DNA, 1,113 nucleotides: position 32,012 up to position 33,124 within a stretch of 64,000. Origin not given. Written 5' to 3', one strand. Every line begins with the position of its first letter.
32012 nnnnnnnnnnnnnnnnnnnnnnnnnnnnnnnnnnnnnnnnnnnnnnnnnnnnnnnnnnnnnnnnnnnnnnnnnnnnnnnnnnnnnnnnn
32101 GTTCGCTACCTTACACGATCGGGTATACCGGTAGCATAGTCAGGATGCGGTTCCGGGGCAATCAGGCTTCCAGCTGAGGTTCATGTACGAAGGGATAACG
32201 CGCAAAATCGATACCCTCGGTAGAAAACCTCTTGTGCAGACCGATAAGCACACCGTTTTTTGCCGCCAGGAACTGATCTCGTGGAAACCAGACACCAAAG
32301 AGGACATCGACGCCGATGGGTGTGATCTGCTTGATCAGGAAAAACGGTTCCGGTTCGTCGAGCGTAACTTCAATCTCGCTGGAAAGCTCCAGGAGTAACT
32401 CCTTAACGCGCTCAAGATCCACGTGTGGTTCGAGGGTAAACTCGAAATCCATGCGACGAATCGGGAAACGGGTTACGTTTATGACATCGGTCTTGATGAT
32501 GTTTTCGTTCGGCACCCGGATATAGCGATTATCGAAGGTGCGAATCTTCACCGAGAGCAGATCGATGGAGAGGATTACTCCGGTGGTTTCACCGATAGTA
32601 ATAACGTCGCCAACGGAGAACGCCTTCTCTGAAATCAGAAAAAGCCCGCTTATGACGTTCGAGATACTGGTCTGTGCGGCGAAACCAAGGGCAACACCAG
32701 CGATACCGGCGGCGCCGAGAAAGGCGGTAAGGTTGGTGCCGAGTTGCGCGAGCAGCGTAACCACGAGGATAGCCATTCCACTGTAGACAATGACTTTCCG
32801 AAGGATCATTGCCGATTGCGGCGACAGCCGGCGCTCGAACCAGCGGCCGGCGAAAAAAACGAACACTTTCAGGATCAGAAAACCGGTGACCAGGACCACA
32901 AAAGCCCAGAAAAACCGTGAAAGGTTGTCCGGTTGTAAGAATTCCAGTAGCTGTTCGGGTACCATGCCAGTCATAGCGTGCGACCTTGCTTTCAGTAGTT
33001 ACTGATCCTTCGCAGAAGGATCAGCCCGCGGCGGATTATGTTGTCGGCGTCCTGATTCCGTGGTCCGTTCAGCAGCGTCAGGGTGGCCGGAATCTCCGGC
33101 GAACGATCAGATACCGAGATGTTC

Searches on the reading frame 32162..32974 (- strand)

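Call 6: search_protein_families(library=pfam, proteins=[window:32162-32974:-], max_evalue=0.001)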
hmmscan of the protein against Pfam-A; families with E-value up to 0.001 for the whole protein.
window:32162-32974:- (270 aa): 2 families
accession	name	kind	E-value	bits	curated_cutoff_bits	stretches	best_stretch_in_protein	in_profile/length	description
PF00924.24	MS_channel_2nd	-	1.1e-20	74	20.2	1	102-169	1-68/68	Mechanosensitive ion channel, beta-domain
PF21088.3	MS_channel_1st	-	2.2e-06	28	23.1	1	60-101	1-42/42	Mechanosensitive ion channel, transmembrane helices 2/3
